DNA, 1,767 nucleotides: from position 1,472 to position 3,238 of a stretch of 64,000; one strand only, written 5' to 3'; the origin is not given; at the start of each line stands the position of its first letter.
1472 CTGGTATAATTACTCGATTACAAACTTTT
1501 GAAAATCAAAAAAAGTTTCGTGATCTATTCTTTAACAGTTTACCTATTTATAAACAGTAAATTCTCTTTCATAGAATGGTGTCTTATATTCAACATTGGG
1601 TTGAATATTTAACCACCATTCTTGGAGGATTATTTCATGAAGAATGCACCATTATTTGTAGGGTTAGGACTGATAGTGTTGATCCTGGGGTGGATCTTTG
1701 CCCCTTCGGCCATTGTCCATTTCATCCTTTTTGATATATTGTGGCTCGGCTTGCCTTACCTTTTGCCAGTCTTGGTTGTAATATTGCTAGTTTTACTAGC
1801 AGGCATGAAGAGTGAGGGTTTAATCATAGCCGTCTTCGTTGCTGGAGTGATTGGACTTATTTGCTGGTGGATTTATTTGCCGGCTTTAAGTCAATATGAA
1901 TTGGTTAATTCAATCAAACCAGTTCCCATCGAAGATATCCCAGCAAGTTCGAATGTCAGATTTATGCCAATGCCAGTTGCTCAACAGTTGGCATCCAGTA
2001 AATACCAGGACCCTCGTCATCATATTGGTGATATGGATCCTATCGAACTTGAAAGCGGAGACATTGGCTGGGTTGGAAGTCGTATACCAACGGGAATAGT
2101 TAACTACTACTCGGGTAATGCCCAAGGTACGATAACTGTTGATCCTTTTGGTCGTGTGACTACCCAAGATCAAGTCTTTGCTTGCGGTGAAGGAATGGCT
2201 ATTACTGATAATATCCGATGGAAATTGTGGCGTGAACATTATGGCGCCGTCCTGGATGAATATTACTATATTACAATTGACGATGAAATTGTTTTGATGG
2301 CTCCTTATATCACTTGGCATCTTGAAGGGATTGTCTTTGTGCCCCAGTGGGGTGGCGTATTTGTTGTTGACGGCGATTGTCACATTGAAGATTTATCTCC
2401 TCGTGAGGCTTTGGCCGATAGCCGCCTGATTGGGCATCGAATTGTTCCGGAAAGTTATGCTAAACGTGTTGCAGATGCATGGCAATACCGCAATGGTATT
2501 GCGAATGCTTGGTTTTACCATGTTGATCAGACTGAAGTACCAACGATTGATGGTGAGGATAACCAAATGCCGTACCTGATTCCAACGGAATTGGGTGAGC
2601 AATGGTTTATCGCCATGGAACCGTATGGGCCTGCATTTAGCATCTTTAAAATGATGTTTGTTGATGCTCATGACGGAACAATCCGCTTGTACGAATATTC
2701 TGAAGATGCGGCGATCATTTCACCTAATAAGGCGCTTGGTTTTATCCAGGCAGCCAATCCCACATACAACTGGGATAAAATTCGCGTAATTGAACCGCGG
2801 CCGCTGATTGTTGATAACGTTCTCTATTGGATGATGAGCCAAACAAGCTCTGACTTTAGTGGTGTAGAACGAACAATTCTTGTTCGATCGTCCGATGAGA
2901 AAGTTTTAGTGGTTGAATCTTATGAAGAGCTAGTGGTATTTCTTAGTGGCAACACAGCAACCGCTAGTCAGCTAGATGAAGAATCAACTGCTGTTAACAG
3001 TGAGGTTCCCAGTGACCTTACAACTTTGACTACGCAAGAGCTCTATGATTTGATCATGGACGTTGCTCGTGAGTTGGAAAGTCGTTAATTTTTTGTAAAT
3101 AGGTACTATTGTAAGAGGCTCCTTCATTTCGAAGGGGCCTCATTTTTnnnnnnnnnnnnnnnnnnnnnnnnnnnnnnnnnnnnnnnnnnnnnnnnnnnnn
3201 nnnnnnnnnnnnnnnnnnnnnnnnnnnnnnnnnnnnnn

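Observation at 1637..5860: Three GC-richer single-gene units of unknown function at the cluster edge (possible acquired island)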

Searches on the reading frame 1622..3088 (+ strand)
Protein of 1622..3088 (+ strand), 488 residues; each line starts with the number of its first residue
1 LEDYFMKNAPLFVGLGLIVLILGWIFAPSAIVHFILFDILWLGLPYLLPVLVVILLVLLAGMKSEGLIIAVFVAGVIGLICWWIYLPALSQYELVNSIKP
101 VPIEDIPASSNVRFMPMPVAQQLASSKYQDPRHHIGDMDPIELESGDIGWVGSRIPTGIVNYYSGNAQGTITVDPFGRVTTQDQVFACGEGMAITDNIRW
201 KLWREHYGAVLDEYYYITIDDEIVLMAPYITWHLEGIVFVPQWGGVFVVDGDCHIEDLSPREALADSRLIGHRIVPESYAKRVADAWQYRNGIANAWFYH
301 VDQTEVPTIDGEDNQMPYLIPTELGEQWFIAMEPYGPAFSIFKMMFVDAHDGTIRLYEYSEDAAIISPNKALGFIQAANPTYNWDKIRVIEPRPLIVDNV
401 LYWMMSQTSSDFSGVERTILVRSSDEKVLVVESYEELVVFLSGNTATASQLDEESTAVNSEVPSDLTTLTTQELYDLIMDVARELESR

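Call 4: search_protein_families(library=pfam, proteins=[window:1622-3088:+], max_evalue=1)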
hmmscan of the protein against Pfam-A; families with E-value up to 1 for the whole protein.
window:1622-3088:+ (488 aa): 1 family
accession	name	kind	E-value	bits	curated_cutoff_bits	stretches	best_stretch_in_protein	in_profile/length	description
PF08518.16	GIT_SHD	-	0.1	12.7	21.1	1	466-485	5-24/29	Spa2 homology domain (SHD) of GIT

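Call 5: search_protein_families(library=ncbifam, proteins=[window:1622-3088:+], max_evalue=1)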
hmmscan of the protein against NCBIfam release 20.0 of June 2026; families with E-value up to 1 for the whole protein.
window:1622-3088:+ (488 aa): 1 family
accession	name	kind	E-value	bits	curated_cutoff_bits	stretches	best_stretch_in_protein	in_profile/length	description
NF047787.1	PhglyTportPgtP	equivalog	0.5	9.1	750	1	16-89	296-368/451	phosphoglycerate transporter PgtP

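Call 6: search_protein_families(library=phrogs, proteins=[window:1622-3088:+], max_evalue=1)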
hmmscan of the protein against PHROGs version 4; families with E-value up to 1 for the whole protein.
window:1622-3088:+ (488 aa): 0 families

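Call 7: find_homologous_proteins(query=window:1637-3088:+)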
Query window:1637-3088:+ (483 aa): 18 proteins with E <= 0.001 among 8000 candidates.
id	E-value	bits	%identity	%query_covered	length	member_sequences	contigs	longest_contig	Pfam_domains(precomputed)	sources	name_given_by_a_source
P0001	7.4e-238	808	69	100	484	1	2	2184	-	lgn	-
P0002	9.5e-223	758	66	100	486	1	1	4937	-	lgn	-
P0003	4.2e-184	631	58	100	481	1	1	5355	-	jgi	jgi:hypothetical protein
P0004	1.5e-131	458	46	99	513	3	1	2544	-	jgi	-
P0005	1.9e-131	457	46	98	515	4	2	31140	-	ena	-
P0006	2.8e-131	457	44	99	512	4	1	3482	-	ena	-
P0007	5.3e-128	446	44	99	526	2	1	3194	-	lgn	-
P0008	6.9e-127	442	44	96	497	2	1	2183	-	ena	-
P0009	7.7e-126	439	44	99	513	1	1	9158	-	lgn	-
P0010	1.5e-123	431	43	98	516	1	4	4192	-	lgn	-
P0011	7.6e-119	416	44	95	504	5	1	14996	-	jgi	-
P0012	8.6e-117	409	42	98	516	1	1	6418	-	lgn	-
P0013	7.2e-109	383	41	95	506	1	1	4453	-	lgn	-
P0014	6.4e-107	376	40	99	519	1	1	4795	-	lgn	-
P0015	7.4e-78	281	36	90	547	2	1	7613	-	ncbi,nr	ncbi:MAG: hypothetical protein Q7S70_00765 [bacterium]|nr:hypothetical protein [bacterium]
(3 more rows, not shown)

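Call 12: find_encoding_contigs(protein=P0002, flank=10000, max_places=3)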
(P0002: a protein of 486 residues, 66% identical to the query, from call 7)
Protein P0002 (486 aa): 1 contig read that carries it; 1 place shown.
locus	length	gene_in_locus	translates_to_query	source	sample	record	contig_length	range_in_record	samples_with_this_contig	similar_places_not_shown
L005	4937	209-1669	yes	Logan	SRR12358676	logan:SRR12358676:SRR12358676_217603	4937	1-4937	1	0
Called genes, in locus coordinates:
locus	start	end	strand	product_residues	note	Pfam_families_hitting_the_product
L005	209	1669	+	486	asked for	-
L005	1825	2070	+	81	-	-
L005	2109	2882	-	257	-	PF00535:Glycos_transf_2, PF10111:Glyco_tranf_2_2, PF13641:Glyco_tranf_2_3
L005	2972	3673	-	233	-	-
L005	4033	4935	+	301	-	?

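Call 22: search_solved_structures(query=A1, max_evalue=1)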
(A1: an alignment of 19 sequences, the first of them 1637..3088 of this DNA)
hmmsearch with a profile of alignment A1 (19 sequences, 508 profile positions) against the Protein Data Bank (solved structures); distinct sequences matched with E-value up to 1: 1.
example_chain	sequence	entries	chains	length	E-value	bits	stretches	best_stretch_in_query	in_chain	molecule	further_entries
6b87_A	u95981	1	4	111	0.17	13.4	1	50-114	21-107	TMHC2_E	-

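Call 27: find_encoding_contigs(protein=P0005, flank=10000, max_places=2)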
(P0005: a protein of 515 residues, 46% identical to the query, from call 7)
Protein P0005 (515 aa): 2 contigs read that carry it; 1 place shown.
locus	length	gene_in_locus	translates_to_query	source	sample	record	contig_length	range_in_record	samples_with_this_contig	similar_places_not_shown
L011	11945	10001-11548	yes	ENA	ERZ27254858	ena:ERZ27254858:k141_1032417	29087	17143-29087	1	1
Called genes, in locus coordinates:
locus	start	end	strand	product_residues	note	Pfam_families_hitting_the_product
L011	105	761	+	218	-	PF00702:Hydrolase, PF03031:NIF (faint), PF13419:HAD_2, PF13242:Hydrolase_like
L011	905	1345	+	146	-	-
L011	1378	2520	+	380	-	-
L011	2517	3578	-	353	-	PF13399:LytR_C (weak)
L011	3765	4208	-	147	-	-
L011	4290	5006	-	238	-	PF00849:PseudoU_synth_2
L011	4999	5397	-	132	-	PF01258:zf-dskA_traR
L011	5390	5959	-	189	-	-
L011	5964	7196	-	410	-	PF05977:MFS_3 (weak), PF07690:MFS_1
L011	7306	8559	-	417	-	PF00675:Peptidase_M16, PF05193:Peptidase_M16_C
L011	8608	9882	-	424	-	PF00675:Peptidase_M16, PF05193:Peptidase_M16_C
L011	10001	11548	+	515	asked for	-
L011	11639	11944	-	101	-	PF01132:EFP, PF09285:Elong-fact-P_C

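Call 29: predict_structure(alignment_id=A1)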
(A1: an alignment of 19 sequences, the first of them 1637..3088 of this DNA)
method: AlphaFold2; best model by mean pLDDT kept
length: 483 residues; sequences in the alignment: 19
mean_pLDDT: 84.8   pTM: 0.79
mean pLDDT of the five models: 84.8, 84.4, 83.9, 81.8, 80.5
residues with pLDDT >= 90: 210; 70-90: 222; 50-70: 30; < 50: 21
segments of 3 or more residues with pLDDT < 50: 440-457, 481-483
pLDDT, mean of each block of 10 residues (from residue 1): 74 74 72 87 92 91 93 94 95 94 90 90 87 86 90 83 89 90 83 88 87 88 93 93 93 96 89 94 95 91 70 89 92 86 95 90 85 77 76 91 83 89 87 77 38 44 77 74 44
secondary structure, 60 per line:
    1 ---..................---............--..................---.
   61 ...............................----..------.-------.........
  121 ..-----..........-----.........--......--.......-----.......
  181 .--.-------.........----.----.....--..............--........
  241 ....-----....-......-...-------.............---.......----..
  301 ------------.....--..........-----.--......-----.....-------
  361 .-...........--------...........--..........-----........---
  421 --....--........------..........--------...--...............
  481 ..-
elements in order: H4-21 H25-36 H39-56 H60-91 H112-122 E128-137 E143-151 H154-159 E162-168 E174-181 H193-200 E210-214 E217-230 E233-244 E250-253 H255-260 H272-284 H288-294 E313-317 E320-329 E338-343 E349-353 H363-373 E382-392 E395-404 E410-417 E423-426 H429-436 H443-452 H466-482

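Call 39: find_related_loci(query=A3, collection=genome_contigs, flank=8000)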
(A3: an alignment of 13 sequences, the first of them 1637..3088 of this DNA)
Query A3 (483 aa) in genome_contigs; peptide patterns used: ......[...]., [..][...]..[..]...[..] (x = any residue, [..] = any of these).
80 stretches matched a pattern; 7 encode a relative of the query (tblastn E <= 1e-3); 7 distinct loci.
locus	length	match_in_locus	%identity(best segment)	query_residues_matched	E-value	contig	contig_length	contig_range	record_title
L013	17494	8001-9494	46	6-483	2e-137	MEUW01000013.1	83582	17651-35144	MAG: candidate division WWE3 bacterium RBG_19FT_COMBO_53_11 rbg_19ft_combo_scaffold_417, whole genome shotgun sequence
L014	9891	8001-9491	46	10-483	3e-136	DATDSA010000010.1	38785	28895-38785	MAG TPA_asm: Patescibacteria group bacterium isolate SMAG_U7991 k141_834258, whole genome shotgun sequence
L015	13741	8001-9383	39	28-483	5e-110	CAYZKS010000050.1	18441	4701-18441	MAG TPA_asm: uncultured Anaerolineales bacterium isolate SRP098346_co1_3 genome assembly, contig: NODE_3017_length_18441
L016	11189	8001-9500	33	1-483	1e-76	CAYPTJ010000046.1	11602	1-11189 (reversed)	MAG TPA_asm: uncultured Candidatus Saccharibacteria bacterium isolate SRP118108_co2_314 genome assembly, contig: k141_77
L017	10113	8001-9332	33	35-438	2e-69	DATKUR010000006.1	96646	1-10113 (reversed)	MAG TPA_asm: Candidatus Humimicrobiaceae bacterium isolate SMAG_U14112 k141_2172355, whole genome shotgun sequence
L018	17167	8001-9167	32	91-480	1e-61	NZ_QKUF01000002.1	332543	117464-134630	Thermosporothrix hazakensis strain ATCC BAA-1881 EI42DRAFT_scaffold00002.2, whole genome shotgun sequence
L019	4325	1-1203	30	98-465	7e-57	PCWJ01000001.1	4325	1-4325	MAG: Candidatus Nealsonbacteria bacterium CG11_big_fil_rev_8_21_14_0_20_37_68 CG11_8_21_14_0.20_scaffold_20808_c, whole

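Call 56: search_protein_families(library=pfam, alignment_id=A1, max_evalue=1)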
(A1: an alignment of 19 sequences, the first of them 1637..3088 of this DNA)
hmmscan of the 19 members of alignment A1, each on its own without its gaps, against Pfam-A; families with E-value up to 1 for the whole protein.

A. member 1, window:1637-3088:+ (483 aa): 1 family
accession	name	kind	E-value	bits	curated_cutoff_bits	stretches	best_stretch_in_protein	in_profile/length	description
PF08518.16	GIT_SHD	-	0.1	12.7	21.1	1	461-480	5-24/29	Spa2 homology domain (SHD) of GIT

B. families by the number of members that match (of 19 scanned): 15 families
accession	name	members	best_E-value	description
PF08518.16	GIT_SHD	2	0.055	Spa2 homology domain (SHD) of GIT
PF06698.16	DUF1192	2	0.22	Protein of unknown function (DUF1192)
PF07264.17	EI24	1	0.0017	Sulfate transporter CysZ/Etoposide-induced protein 2.4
PF07690.21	MFS_1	1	0.021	Major Facilitator Superfamily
PF01757.29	Acyl_transf_3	1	0.03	Acyltransferase domain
PF01490.24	Aa_trans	1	0.072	Transmembrane amino acid transporter protein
PF20130.4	DUF6520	1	0.089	Family of unknown function (DUF6520)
PF06160.17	EzrA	1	0.12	Septation ring formation regulator, EzrA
PF14316.11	DUF4381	1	0.18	Domain of unknown function (DUF4381)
PF15717.10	PCM1_C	1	0.22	Pericentriolar material 1 C terminus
PF16678.12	UBA_HOIP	1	0.23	HOIP UBA domain pair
PF20218.3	DUF6578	1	0.25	Family of unknown function (DUF6578)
PF21848.1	DUF6907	1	0.28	Domain of unknown function (DUF6907)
PF05767.17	Pox_A14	1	0.3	Poxvirus virion envelope protein A14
PF18205.6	VPDSG-CTERM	1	0.41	VPDSG-CTERM motif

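Call 63: list_cluster_members(proteins=[P0021, window:1637-3088:+, window:4002-5006:-, window:3148-3924:-, window:417-1448:-, window:6061-6801:+, P0015, P0019])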
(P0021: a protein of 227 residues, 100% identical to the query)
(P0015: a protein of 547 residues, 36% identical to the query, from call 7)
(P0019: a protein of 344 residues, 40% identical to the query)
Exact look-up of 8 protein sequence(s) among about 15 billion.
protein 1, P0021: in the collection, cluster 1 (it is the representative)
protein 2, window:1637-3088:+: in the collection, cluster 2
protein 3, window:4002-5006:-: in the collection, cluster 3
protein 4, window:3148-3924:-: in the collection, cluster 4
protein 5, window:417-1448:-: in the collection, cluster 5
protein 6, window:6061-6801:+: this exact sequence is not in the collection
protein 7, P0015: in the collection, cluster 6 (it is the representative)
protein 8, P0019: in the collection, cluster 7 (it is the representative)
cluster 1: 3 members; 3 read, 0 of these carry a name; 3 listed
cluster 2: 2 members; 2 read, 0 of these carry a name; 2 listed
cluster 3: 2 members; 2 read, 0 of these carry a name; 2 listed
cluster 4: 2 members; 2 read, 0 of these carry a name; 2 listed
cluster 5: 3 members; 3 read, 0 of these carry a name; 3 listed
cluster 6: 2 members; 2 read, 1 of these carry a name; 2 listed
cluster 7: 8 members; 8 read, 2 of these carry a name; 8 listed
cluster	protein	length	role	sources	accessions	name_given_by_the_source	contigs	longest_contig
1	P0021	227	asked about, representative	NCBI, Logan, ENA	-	-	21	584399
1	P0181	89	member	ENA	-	-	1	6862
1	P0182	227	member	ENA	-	-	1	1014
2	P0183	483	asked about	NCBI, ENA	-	-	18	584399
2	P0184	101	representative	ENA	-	-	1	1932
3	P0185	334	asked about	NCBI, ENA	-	-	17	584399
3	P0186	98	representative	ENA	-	-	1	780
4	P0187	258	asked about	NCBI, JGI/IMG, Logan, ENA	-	-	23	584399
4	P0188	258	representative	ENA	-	-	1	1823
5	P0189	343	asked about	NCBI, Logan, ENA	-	-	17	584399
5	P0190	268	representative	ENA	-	-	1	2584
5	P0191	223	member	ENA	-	-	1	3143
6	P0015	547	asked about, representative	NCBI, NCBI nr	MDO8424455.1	MAG: hypothetical protein Q7S70_00765 [bacterium] | hypothetical protein [bacterium]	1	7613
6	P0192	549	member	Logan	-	-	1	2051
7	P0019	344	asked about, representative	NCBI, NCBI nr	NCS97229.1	MAG: hypothetical protein GW762_01405 [Candidatus Pacebacteria bacterium] | hypothetical protein [Candidatus Paceibacterota bacterium]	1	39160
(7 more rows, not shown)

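Call 101: fold_search(model_id=the predicted structure, library=pdb)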
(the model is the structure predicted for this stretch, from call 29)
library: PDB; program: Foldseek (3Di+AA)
matches with E <= 10: 998; with E <= 0.001: 3
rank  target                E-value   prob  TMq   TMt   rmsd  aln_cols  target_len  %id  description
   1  5ezo_A                3.0e-04  0.92  0.18  0.23  11.1       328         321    6  Crystal Structure of PfCyRPA in complex with an invasion-inhibitory antibody Fab. (released 2017-01-11)
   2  6c7p_B                3.8e-04  0.92  0.21  0.21  14.6       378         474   10  Crystal structure of D477G ACO/RPE65 chimera, monoclinic crystal form (released 2018-04-25)
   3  9kf6                  9.1e-04  0.77  0.19  0.20  14.2       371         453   11  Crystal structure of the reaction intermediate of Streptomyces sp. sulfotransferase Cpz4 involved in caprazamycins synth (released 2025-11-05)
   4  8gn6_C                1.1e-03  0.75  0.17  0.17  12.2       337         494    8  Crystallization of Sialidase from Porphyromonas gingivalis (released 2023-04-19)
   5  7lbu                  1.5e-03  0.60  0.17  0.19  13.8       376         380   11  Crystal structure of the Propionibacterium acnes surface sialidase (released 2021-12-08)
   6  3u1w_A                2.8e-03  0.77  0.15  0.25  21.2       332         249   10  Crystal structure of a Calcium binding protein (BDI_1975) from Parabacteroides distasonis ATCC 8503 at 2.00 A resoluti (released 2012-01-25)
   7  3npe                  3.3e-03  0.44  0.17  0.16  14.4       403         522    7  Structure of VP14 in complex with oxygen (released 2010-11-10)
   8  9g33_UQ               3.3e-03  0.25  0.14  0.10  16.2       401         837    8  Stalled 90S - Utp23-Krr1-deltaC3 (released 2025-06-18)
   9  9nwi_Y                3.3e-03  0.18  0.14  0.13  16.9       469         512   10  Pseudomonas phage Pa223 tail (C6 symmetry) (released 2025-08-06)
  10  4o9y_A                3.6e-03  0.18  0.13  0.04  25.9       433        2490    8  Crystal Structure of TcdA1 (released 2014-02-26)
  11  4o9y_G                4.5e-03  0.21  0.14  0.04  26.1       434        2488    8  Crystal Structure of TcdA1 (released 2014-02-26)
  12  8t24                  5.4e-03  0.54  0.17  0.17  11.9       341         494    9  Crystal Structure of Porphyromonas gingivalis Sialidase (PG_0352)- Fructose bound in CBM (released 2023-10-04)
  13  9kf4                  5.4e-03  0.44  0.19  0.19  13.5       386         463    9  Crystal structure of Streptomyces sp. sulfotransferase Cpz4 involved in Caprazamycins Synthesis (released 2025-11-05)
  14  8gn6_A                5.7e-03  0.47  0.16  0.16  12.3       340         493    9  Crystallization of Sialidase from Porphyromonas gingivalis (released 2023-04-19)
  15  2p4b_A                7.1e-03  0.15  0.13  0.18  23.3       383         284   10  Crystal structure of E.coli RseB (released 2007-05-22)
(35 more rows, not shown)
